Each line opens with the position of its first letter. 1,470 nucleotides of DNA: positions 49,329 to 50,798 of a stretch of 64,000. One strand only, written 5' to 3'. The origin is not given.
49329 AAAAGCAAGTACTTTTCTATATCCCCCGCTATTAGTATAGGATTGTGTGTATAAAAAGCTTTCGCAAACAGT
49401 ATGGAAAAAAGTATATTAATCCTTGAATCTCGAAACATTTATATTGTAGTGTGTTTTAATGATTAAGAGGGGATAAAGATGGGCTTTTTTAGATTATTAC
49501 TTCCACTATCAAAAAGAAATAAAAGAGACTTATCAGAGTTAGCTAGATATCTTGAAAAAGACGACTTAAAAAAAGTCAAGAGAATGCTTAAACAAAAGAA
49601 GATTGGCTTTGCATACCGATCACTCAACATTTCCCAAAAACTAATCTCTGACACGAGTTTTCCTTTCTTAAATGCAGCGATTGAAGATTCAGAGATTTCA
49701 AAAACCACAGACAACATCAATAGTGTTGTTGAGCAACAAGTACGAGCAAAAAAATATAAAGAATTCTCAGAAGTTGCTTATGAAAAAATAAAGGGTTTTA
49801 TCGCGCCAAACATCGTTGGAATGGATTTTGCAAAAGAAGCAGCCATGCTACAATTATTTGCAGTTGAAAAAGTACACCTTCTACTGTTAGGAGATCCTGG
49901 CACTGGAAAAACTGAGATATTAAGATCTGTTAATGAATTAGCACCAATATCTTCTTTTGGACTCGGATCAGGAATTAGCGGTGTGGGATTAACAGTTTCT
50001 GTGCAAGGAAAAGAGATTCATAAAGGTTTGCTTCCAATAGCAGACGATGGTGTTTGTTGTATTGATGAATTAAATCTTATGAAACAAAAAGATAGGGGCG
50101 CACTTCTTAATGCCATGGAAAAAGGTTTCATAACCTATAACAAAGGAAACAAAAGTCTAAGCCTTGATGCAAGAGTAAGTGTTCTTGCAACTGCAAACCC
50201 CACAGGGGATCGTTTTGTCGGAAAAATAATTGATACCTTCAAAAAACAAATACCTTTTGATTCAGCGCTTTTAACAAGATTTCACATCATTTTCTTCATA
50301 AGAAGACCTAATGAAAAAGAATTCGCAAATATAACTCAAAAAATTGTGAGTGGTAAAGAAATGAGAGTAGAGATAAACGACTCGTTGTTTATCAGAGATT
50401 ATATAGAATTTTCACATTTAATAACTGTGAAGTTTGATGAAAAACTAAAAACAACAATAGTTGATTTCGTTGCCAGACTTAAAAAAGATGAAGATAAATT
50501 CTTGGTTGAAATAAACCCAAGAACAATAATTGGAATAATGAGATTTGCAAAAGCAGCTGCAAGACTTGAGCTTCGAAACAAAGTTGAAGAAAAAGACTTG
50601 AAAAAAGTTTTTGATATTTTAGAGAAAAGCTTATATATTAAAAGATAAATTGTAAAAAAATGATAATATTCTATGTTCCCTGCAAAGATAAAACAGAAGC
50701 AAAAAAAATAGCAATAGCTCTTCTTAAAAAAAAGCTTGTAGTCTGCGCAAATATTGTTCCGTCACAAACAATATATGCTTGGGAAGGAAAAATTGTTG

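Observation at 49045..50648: Split or mini MCM: AAA+ core without N-terminal OB/Zn domain, plus a separate divergently encoded WH-like ORF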

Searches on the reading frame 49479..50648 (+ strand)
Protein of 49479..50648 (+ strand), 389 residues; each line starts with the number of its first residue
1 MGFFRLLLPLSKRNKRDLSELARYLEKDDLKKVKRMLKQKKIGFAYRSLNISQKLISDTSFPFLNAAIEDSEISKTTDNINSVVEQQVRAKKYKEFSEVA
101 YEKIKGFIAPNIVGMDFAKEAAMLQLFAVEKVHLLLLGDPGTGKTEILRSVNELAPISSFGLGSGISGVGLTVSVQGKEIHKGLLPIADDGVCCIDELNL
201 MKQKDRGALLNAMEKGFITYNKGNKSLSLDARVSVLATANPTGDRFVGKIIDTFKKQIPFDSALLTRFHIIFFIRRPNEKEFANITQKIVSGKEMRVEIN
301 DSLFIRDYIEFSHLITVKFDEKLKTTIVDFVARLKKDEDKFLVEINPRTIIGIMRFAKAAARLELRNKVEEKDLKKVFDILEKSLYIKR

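Call 3: search_protein_families(library=pfam, proteins=[window:49479-50648:+], max_evalue=0.1)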
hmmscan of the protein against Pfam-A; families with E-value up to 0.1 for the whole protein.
window:49479-50648:+ (389 aa): 15 families
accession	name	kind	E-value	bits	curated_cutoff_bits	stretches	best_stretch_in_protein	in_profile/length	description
PF00493.29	MCM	-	2.2e-42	145.1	23.3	1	99-291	13-222/224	MCM P-loop domain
PF17855.7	MCM_lid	-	3e-10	40.9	27.4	1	304-385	2-87/87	MCM AAA-lid domain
PF01078.27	Mg_chelatase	-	2.1e-09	37.5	20.3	2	177-242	94-159/207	Magnesium chelatase, subunit ChlI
PF07726.17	AAA_3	-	7.9e-07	29.5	27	1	133-242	1-113/131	ATPase family associated with various cellular activities (AAA)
PF07728.20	AAA_5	-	1.1e-06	29.2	22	1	133-154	1-22/139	AAA domain (dynein-related subfamily)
PF00158.32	Sigma54_activat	-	3.1e-05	24.2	20.2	1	179-239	83-142/168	Sigma-54 interaction domain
PF00004.35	AAA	-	0.00069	20.5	21.2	1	134-260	1-129/131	ATPase family associated with various cellular activities (AAA)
PF20030.5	bpMoxR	-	0.0011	18.6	27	1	121-153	21-53/205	MoxR domain in the MoxR-vWA-beta-propeller ternary systems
PF17863.7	AAA_lid_2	-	0.0018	18.4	22.7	1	344-378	12-46/74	AAA lid domain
PF13604.12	AAA_30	-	0.0027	17.9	27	1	121-156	8-43/191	AAA domain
PF12775.13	AAA_7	-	0.0088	16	25.8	1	115-152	17-54/181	P-loop containing dynein motor region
PF13245.12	AAA_19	-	0.022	15.4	25.1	1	128-154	8-34/134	AAA domain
PF13191.12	AAA_16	-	0.03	15.3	32.6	1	132-155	25-48/167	AAA ATPase domain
PF13401.12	AAA_22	-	0.033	14.9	27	0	133-165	7-33/130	AAA domain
PF21125.3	MPN_2A_DUB_like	-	0.092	12.8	27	0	307-382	45-122/171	BRCA1-A complex subunit Abraxas 1 MPN domain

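Call 4: search_protein_families(library=ncbifam, proteins=[window:49479-50648:+], max_evalue=0.1)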
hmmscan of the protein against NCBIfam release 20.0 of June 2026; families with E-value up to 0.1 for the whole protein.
window:49479-50648:+ (389 aa): 13 families
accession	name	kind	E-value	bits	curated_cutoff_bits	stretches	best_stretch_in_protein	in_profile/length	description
NF040949.1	minchrom_main_MCM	domain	2.3e-45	155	940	1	55-385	234-592/682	minichromosome maintenance protein MCM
TIGR02442.1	Cob-chelat-sub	hypoth_equivalog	7e-10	38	779.45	1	178-377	116-301/641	putative cobaltochelatase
TIGR02030.1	BchI-ChlI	equivalog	1.9e-07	30.6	466.95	1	178-378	120-306/337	magnesium chelatase ATPase subunit I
TIGR00368.1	TIGR00368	hypoth_equivalog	1.9e-07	30.1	362.4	2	183-342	289-454/499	YifB family Mg chelatase-like AAA ATPase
TIGR02031.1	BchD-ChlD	equivalog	3.2e-06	26.1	499.55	1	177-377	78-262/608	magnesium chelatase ATPase subunit D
TIGR00764.1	lon_rel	equivalog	2.7e-05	23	516.6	1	112-157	20-63/608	ATP-dependent protease LonB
NF007365.0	PRK09862.1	equivalog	3e-05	22.8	530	1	171-242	275-347/506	YifB family Mg chelatase-like AAA ATPase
NF058535.1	antiphage_EruA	equivalog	0.0014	16.9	1000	1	130-153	23-46/1318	NACHT domain-containing antiphage protein EruA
TIGR01448.2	helicase_RecD2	equivalog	0.0014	16.8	500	1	26-153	227-353/713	SF1B family DNA helicase RecD2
TIGR00635.1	ruvB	equivalog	0.0085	15.2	299.05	1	133-300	32-180/305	Holliday junction branch migration DNA helicase RuvB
TIGR03922.1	T7SS_EccA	equivalog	0.012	14.3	466.65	1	128-152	309-333/557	type VII secretion AAA-ATPase EccA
NF042959.1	IteA_antiphage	equivalog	0.04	13.1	510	0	95-151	95-145/367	anti-phage ATPase IteA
NF038308.1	RNA_repair_RtcR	equivalog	0.041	12.7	650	0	117-155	189-228/530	RNA repair transcriptional activator RtcR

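Call 7: find_homologous_proteins(query=window:49479-50648:+, max_evalue=0.00001)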
Query window:49479-50648:+ (389 aa): 727 proteins with E <= 0.00001 among 8000 candidates; the best 120 are listed.
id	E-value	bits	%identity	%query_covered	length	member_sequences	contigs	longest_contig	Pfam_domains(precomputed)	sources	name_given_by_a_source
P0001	9.9e-246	833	100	100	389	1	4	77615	PF07726.18,PF17855.8,PF00493.30,PF07728.21,PF01078.28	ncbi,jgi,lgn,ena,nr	ncbi:MAG: ATP-binding protein [Nanoarchaeota archaeon]|nr:ATP-binding protein [Nanoarchaeota archaeo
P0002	4.3e-164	564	64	100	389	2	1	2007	PF07726.18,PF17855.8,PF00493.30,PF01078.28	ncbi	-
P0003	3.3e-163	561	68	100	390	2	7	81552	PF17855.8,PF00493.30,PF01078.28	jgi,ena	jgi:DNA replicative helicase MCM subunit Mcm2 (Cdc46/Mcm family)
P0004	4.5e-162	558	65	100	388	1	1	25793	PF07726.18,PF17855.8,PF00493.30,PF07728.21,PF01078.28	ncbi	ncbi:AAA family ATPase [Bacteroidota bacterium]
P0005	1.9e-159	549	66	97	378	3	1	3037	PF07726.18,PF17855.8,PF00493.30,PF07728.21,PF01078.28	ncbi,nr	ncbi:MAG: hypothetical protein KKF65_03920, partial [Nanoarchaeota archaeon]|nr:hypothetical protein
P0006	1.9e-159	549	62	100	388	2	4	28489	PF00158.33,PF07726.18,PF17855.8,PF00493.30,PF07728.21,PF01078.28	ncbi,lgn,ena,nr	ncbi:MAG: ATP-binding protein [Nanoarchaeota archaeon]|nr:ATP-binding protein [Nanoarchaeota archaeo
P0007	3.7e-159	548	63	100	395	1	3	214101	PF07726.18,PF17855.8,PF00493.30,PF07728.21,PF01078.28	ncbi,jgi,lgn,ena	-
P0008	2.0e-158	545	64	100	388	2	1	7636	PF17855.8,PF00493.30,PF01078.28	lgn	-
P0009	9.0e-157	540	62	100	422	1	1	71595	PF00158.33,PF07726.18,PF17855.8,PF00493.30,PF07728.21,PF01078.28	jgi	-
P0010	1.2e-156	540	61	100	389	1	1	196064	PF17855.8,PF00493.30,PF07728.21,PF01078.28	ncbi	ncbi:MAG: ATP-binding protein [archaeon]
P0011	5.1e-156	538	62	100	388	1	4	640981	PF07726.18,PF17855.8,PF00493.30,PF07728.21,PF01078.28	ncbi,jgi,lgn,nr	ncbi:hypothetical protein HQ533_01155 [Candidatus Woesearchaeota archaeon]|nr:hypothetical protein [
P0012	5.7e-156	537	63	100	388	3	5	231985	PF07726.18,PF17855.8,PF00493.30,PF01078.28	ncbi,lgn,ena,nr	ncbi:MAG: ATP-binding protein [Nanoarchaeota archaeon]|nr:ATP-binding protein [DPANN group archaeon]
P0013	6.0e-156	537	63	100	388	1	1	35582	PF00158.33,PF07726.18,PF17855.8,PF00493.30,PF07728.21,PF01078.28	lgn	-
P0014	1.3e-155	536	62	100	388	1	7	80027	PF00158.33,PF07726.18,PF17855.8,PF00493.30,PF07728.21,PF01078.28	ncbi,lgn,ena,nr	ncbi:hypothetical protein H8D36_02240 [archaeon]|nr:hypothetical protein [archaeon] MBL7057260.1 hyp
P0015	1.8e-155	536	63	96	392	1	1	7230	PF00158.33,PF07726.18,PF17855.8,PF00493.30,PF07728.21,PF01078.28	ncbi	-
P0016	2.4e-155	535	61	100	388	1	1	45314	PF07726.18,PF17855.8,PF00493.30,PF01078.28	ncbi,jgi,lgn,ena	ncbi:MAG: ATP-binding protein [archaeon]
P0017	4.1e-153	528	62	100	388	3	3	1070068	PF17855.8,PF00493.30,PF01078.28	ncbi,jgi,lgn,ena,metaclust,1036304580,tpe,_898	jgi:DNA replicative helicase MCM subunit Mcm2 (Cdc46/Mcm family)|metaclust:\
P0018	8.6e-151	520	61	100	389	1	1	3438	PF07726.18,PF17855.8,PF00493.30,PF07728.21,PF01078.28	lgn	-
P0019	2.8e-145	502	60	100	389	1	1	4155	PF17855.8,PF00493.30,PF01078.28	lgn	-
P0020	7.8e-134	465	56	100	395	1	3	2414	PF17855.8,PF00493.30,PF07728.21,PF01078.28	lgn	-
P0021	1.3e-133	464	56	100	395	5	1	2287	PF17855.8,PF00493.30,PF07728.21,PF01078.28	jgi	-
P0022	2.2e-133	463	56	100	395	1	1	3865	PF17855.8,PF00493.30,PF07728.21,PF01078.28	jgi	-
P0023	3.3e-133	463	56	100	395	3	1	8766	PF17855.8,PF00493.30,PF07728.21,PF01078.28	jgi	-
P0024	4.1e-133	462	56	100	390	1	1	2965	PF17855.8,PF00493.30,PF07728.21,PF01078.28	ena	-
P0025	1.7e-132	460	55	100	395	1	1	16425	PF17855.8,PF00493.30,PF07728.21,PF01078.28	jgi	-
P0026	3.0e-132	459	56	100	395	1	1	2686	PF17855.8,PF00493.30,PF07728.21,PF01078.28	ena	-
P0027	4.4e-132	459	56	100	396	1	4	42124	PF17855.8,PF00493.30,PF07728.21,PF01078.28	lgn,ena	-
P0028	5.3e-132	459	56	100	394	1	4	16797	PF17855.8,PF00493.30,PF07728.21,PF01078.28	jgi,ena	-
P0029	7.9e-132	458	55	100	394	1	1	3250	PF17855.8,PF00493.30,PF07728.21,PF01078.28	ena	-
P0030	1.1e-131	458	55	100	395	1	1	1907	PF17855.8,PF00493.30,PF07728.21,PF01078.28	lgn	-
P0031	1.1e-131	457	55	100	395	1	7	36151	PF17855.8,PF00493.30,PF07728.21,PF01078.28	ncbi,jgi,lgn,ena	-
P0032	1.4e-131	457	56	100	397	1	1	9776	PF07726.18,PF17855.8,PF00493.30,PF07728.21,PF01078.28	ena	-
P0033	2.2e-131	457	56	100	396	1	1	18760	PF17855.8,PF00493.30,PF07728.21,PF01078.28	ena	-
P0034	5.6e-131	455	55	100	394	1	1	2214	PF17855.8,PF00493.30,PF07728.21,PF01078.28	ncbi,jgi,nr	ncbi:MAG TPA: hypothetical protein ENL45_00685 [Candidatus Woesearchaeota archaeon]|nr:hypothetical 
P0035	1.2e-130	454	55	100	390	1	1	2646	PF17855.8,PF00493.30,PF07728.21,PF01078.28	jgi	-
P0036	1.4e-130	454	55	100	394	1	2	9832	PF17855.8,PF00493.30,PF07728.21,PF01078.28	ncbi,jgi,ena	-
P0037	1.5e-130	454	55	100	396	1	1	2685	PF17855.8,PF00493.30,PF07728.21,PF01078.28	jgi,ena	-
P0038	1.5e-130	454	54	100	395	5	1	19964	PF00158.33,PF17855.8,PF00493.30,PF07728.21,PF01078.28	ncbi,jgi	-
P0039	1.5e-130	454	53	99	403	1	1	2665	PF00158.33,PF07726.18,PF17855.8,PF00493.30,PF07728.21,PF01078.28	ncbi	-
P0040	1.8e-130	454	55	100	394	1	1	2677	PF17855.8,PF00493.30,PF07728.21,PF01078.28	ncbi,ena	-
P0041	2.0e-130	453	55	100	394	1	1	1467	PF17855.8,PF00493.30,PF07728.21,PF01078.28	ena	-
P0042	2.2e-130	453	55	100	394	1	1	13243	PF17855.8,PF00493.30,PF07728.21,PF01078.28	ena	-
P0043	1.8e-129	450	53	98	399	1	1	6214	PF17855.8,PF00493.30,PF07728.21,PF01078.28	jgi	jgi:replicative DNA helicase Mcm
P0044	2.1e-129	450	54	100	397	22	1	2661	PF17855.8,PF00493.30,PF07728.21,PF01078.28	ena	-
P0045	3.4e-128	446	51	99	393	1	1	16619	PF00158.33,PF17855.8,PF00493.30,PF07728.21,PF01078.28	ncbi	ncbi:MAG: ATP-binding protein [archaeon]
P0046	1.2e-127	444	58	89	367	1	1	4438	PF07726.18,PF00493.30,PF01078.28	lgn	-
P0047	1.5e-126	441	53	99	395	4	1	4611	PF00158.33,PF17855.8,PF00493.30,PF07728.21,PF01078.28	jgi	jgi:DNA replicative helicase MCM subunit Mcm2 (Cdc46/Mcm family)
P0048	1.6e-126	441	52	100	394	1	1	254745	PF17855.8,PF00493.30,PF07728.21,PF01078.28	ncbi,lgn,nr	ncbi:AAA family ATPase [Candidatus Woesearchaeota archaeon]|nr:AAA family ATPase [Candidatus Woesear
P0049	1.8e-126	440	52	99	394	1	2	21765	PF00158.33,PF07726.18,PF17855.8,PF00493.30,PF07728.21,PF01078.28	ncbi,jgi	-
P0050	6.5e-126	439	53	100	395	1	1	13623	PF17855.8,PF00493.30,PF07728.21,PF01078.28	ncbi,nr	ncbi:MAG: ATP-binding protein [Candidatus Nanoarchaeia archaeon]|nr:ATP-binding protein [Candidatus 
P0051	8.8e-126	438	53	100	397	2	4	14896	PF17855.8,PF00493.30,PF07728.21,PF01078.28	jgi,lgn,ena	-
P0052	5.8e-125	435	67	74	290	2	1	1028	PF17855.8,PF00493.30,PF01078.28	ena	-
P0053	3.8e-124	433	52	100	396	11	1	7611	PF17855.8,PF00493.30,PF01078.28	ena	-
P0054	5.3e-124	432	52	99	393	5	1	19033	PF17855.8,PF00493.30,PF07728.21,PF01078.28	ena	-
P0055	1.3e-123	431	51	100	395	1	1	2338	PF17855.8,PF00493.30,PF07728.21,PF01078.28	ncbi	-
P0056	2.9e-123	430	52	99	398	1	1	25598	PF17855.8,PF00493.30,PF07728.21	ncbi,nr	ncbi:MAG: hypothetical protein KC535_01105 [Nanoarchaeota archaeon]|nr:hypothetical protein [Nanoarc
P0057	3.5e-123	430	52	99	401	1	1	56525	PF00158.33,PF07726.18,PF17855.8,PF00493.30,PF07728.21,PF01078.28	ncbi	-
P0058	4.5e-123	429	52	99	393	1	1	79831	PF17855.8,PF00493.30,PF07728.21,PF01078.28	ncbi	ncbi:AAA family ATPase [Nanoarchaeota archaeon]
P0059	1.7e-122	427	51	99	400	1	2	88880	PF17855.8,PF00493.30,PF01078.28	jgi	jgi:DNA replicative helicase MCM subunit Mcm2 (Cdc46/Mcm family)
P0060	3.4e-122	426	53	98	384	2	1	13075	PF00158.33,PF17855.8,PF00493.30,PF07728.21,PF01078.28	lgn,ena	-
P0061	2.0e-121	424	52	98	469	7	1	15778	PF17855.8,PF00493.30,PF01078.28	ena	-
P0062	4.9e-121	423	52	99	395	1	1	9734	PF17855.8,PF00493.30,PF01078.28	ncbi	-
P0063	5.7e-121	422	52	98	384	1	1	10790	PF17855.8,PF00493.30,PF01078.28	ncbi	-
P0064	1.7e-120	421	51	98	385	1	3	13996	PF17855.8,PF00493.30,PF01078.28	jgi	-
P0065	2.2e-120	420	52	99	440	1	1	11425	PF17855.8,PF00493.30,PF01078.28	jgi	-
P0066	2.3e-120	420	51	98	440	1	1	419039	PF17855.8,PF00493.30,PF01078.28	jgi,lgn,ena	-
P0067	3.5e-120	420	52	99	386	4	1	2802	PF00158.33,PF17855.8,PF00493.30,PF07728.21,PF01078.28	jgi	jgi:DNA replicative helicase MCM subunit Mcm2 (Cdc46/Mcm family)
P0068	7.7e-120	419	51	99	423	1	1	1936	PF17855.8,PF00493.30,PF01078.28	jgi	-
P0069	2.2e-119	417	51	99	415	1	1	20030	PF07726.18,PF17855.8,PF00493.30,PF01078.28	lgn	-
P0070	2.4e-119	417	52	99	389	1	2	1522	PF00158.33,PF17855.8,PF00493.30,PF07728.21,PF01078.28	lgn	-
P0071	3.1e-119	417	50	96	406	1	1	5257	PF07726.18,PF17855.8,PF00493.30,PF01078.28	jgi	-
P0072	4.3e-119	416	49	99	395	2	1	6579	PF17855.8,PF00493.30,PF07728.21,PF01078.28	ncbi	-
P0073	4.3e-119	416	50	99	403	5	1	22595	PF00158.33,PF17855.8,PF00493.30,PF07728.21,PF01078.28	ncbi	-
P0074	4.9e-119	416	52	99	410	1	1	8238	PF17855.8,PF00493.30,PF01078.28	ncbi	-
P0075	7.3e-119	415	51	98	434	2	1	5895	PF17855.8,PF00493.30,PF01078.28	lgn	-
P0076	1.1e-118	415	51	99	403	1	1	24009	PF07726.18,PF17855.8,PF00493.30,PF07728.21,PF01078.28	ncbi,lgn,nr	ncbi:ATP-binding protein [Candidatus Woesearchaeota archaeon]|nr:ATP-binding protein [Candidatus Woe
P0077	4.3e-118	413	51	99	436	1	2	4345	PF17855.8,PF00493.30,PF01078.28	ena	-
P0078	7.1e-118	412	51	99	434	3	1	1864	PF17855.8,PF00493.30,PF01078.28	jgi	-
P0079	9.5e-118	412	52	98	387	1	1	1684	PF17855.8,PF00493.30,PF07728.21,PF01078.28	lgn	-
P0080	1.1e-117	411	49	99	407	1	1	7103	PF07726.18,PF17855.8,PF00493.30,PF07728.21,PF01078.28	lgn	-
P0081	1.9e-117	411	48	100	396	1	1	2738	PF17855.8,PF00493.30,PF01078.28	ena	-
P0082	2.2e-117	411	51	98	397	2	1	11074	PF17855.8,PF00493.30,PF07728.21,PF01078.28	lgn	-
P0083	4.0e-117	410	50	100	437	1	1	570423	PF17855.8,PF00493.30,PF01078.28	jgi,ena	-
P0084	4.9e-117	409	50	98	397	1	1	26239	PF07726.18,PF17855.8,PF00493.30,PF07728.21,PF01078.28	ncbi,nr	ncbi:AAA domain-containing protein [Candidatus Woesearchaeota archaeon]|nr:AAA domain-containing pro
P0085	8.3e-117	409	50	99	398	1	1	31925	PF17855.8,PF00493.30,PF07728.21,PF01078.28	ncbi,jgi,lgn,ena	-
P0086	8.9e-117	409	51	100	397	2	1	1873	PF17855.8,PF00493.30,PF01078.28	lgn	-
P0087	1.3e-116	408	50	99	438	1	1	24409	PF17855.8,PF00493.30,PF01078.28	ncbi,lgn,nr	ncbi:hypothetical protein KY348_05215 [Candidatus Woesearchaeota archaeon]|nr:hypothetical protein [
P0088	1.4e-116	408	49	99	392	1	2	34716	PF00158.33,PF17855.8,PF00493.30,PF07728.21,PF01078.28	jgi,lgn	jgi:replicative DNA helicase Mcm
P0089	1.6e-116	408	49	99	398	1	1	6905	PF00158.33,PF07726.18,PF17855.8,PF00493.30,PF07728.21,PF01078.28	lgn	-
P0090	1.6e-116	408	50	99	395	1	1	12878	PF17855.8,PF00493.30,PF07728.21,PF01078.28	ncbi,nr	ncbi:AAA domain-containing protein [Candidatus Woesearchaeota archaeon]|nr:AAA domain-containing pro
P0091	2.1e-116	407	49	99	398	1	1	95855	PF17855.8,PF00493.30,PF07728.21,PF01078.28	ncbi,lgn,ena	-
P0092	2.4e-116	407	49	99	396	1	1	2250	PF17855.8,PF00493.30,PF07728.21,PF01078.28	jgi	jgi:replicative DNA helicase Mcm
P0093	2.6e-116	407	48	99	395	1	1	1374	PF17855.8,PF00493.30,PF07728.21,PF01078.28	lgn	-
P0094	4.1e-116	406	50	99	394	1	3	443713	PF17855.8,PF00493.30,PF01078.28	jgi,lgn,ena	jgi:replicative DNA helicase Mcm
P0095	6.5e-116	406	51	98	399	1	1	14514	PF00158.33,PF17855.8,PF00493.30,PF07728.21,PF01078.28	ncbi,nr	ncbi:hypothetical protein D6764_03110 [Candidatus Woesearchaeota archaeon]|nr:MAG: hypothetical prot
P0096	6.6e-116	406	50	99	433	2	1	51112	PF17855.8,PF00493.30,PF01078.28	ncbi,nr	ncbi:hypothetical protein JW756_06380 [Candidatus Woesearchaeota archaeon]|nr:hypothetical protein [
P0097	7.7e-116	405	48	99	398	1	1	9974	PF17855.8,PF00493.30,PF01078.28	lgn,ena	-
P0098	9.4e-116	405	50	99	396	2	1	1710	PF07726.18,PF17855.8,PF00493.30,PF07728.21,PF01078.28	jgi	-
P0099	1.1e-115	405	48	99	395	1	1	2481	PF17855.8,PF00493.30,PF07728.21,PF01078.28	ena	-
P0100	1.1e-115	405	50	98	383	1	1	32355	PF00158.33,PF17855.8,PF00493.30,PF01078.28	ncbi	-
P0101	1.2e-115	405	51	98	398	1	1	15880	PF17855.8,PF00493.30,PF01078.28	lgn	-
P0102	2.1e-115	404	52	98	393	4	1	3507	PF00158.33,PF17855.8,PF00493.30,PF05496.19,PF01078.28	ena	-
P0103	2.3e-115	404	47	100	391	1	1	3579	PF17855.8,PF00493.30,PF07728.21,PF01078.28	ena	-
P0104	2.7e-115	404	50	98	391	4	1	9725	PF00158.33,PF07726.18,PF17855.8,PF00493.30,PF07728.21,PF01078.28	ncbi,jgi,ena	-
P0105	3.6e-115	403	50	100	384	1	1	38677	PF00158.33,PF17855.8,PF00493.30,PF01078.28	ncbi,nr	ncbi:hypothetical protein GOV06_04975 [Candidatus Woesearchaeota archaeon]|nr:hypothetical protein [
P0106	3.8e-115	403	49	99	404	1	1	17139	PF00158.33,PF07726.18,PF17855.8,PF00493.30,PF07728.21,PF01078.28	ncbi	-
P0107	4.5e-115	403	50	99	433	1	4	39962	PF17855.8,PF00493.30,PF01078.28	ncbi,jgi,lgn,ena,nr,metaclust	ncbi:hypothetical protein AYK26_07095 [Euryarchaeota archaeon SM23-78]|nr:MAG: hypothetical protein 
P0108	5.7e-115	403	50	96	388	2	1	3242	PF00158.33,PF07726.18,PF17855.8,PF00493.30,PF07728.21,PF01078.28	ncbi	ncbi:MAG: AAA family ATPase, partial [Nanoarchaeota archaeon]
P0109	5.7e-115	403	48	99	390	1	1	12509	PF07726.18,PF17855.8,PF00493.30,PF07728.21,PF01078.28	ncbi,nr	ncbi:ATP-binding protein [Candidatus Woesearchaeota archaeon]|nr:ATP-binding protein [Candidatus Woe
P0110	6.9e-115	402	49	98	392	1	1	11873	PF17855.8,PF00493.30,PF01078.28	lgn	-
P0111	7.2e-115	402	49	99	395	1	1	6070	PF17855.8,PF00493.30,PF07728.21,PF01078.28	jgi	jgi:replicative DNA helicase Mcm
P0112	9.4e-115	402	48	99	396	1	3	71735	PF17855.8,PF00493.30,PF01078.28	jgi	-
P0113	1.1e-114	402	49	99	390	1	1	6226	PF17855.8,PF00493.30,PF01078.28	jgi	-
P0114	1.3e-114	401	51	98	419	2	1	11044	PF17855.8,PF00493.30,PF01078.28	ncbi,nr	ncbi:MAG: hypothetical protein KKA43_08400 [Nanoarchaeota archaeon]|nr:hypothetical protein [Nanoarc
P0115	1.3e-114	401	49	99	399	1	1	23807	PF00158.33,PF17855.8,PF00493.30,PF07728.21,PF01078.28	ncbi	ncbi:MAG: AAA family ATPase [Nanobdellota archaeon]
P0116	1.8e-114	401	50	99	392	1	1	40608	PF17855.8,PF00493.30,PF07728.21,PF01078.28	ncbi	-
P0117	1.8e-114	401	48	99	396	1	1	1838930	PF07726.18,PF17855.8,PF00493.30,PF01078.28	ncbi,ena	-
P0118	2.1e-114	401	52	98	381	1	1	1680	PF17855.8,PF00493.30,PF01078.28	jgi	jgi:replicative DNA helicase Mcm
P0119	2.5e-114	400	48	97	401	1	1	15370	PF00158.33,PF17855.8,PF00493.30,PF07728.21,PF01078.28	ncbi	-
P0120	3.3e-114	400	48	100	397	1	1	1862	PF17855.8,PF00493.30,PF07728.21,PF01078.28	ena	-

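Call 9: find_encoding_contigs(protein=window:49479-50648:+, flank=10000, max_places=4)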
Protein window:49479-50648:+ (389 aa): 6 contigs read that carry it; 2 places shown.
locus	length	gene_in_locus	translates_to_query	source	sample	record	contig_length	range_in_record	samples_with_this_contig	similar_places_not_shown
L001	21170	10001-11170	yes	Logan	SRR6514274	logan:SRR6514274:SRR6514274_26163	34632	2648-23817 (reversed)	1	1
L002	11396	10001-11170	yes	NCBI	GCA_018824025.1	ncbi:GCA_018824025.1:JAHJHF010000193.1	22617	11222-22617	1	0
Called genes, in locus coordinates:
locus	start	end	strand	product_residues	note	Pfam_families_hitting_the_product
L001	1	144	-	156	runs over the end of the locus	-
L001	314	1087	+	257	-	PF01135:PCMT (weak), PF08704:GCD14, PF00398:RrnaAD (weak), PF05175:MTS (weak), PF01189:Methyltr_RsmB-F (weak), PF08241:Methyltransf_11 (weak), PF13649:Methyltransf_25, PF13847:Methyltransf_31, +1 more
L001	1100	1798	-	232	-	PF07314:Lit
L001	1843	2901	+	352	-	PF00932:LTD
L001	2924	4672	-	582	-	PF02463:SMC_N (weak), PF13476:AAA_23 (faint), PF00005:ABC_tran, PF13175:AAA_15 (faint), PF13304:AAA_21 (faint), PF00005:ABC_tran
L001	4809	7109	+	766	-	PF03104:DNA_pol_B_exo1, PF00136:DNA_pol_B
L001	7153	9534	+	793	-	PF01674:Lipase_2 (faint), PF07819:PGAP1 (weak), PF00561:Abhydrolase_1, PF02089:Palm_thioest (weak), PF02450:LCAT (weak), PF06028:DUF915 (weak)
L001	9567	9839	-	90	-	-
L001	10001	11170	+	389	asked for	PF00493:MCM, PF01078:Mg_chelatase (faint), PF07726:AAA_3 (weak), PF07728:AAA_5 (faint), PF17855:MCM_lid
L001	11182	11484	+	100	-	PF03091:CutA1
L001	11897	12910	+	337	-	PF00044:Gp_dh_N, PF02800:Gp_dh_C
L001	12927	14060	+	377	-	PF00162:PGK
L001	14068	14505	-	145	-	PF03657:UPF0113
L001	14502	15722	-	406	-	-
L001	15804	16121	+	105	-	PF04032:Rpr2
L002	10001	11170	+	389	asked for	PF00493:MCM, PF01078:Mg_chelatase (faint), PF07726:AAA_3 (weak), PF07728:AAA_5 (faint), PF17855:MCM_lid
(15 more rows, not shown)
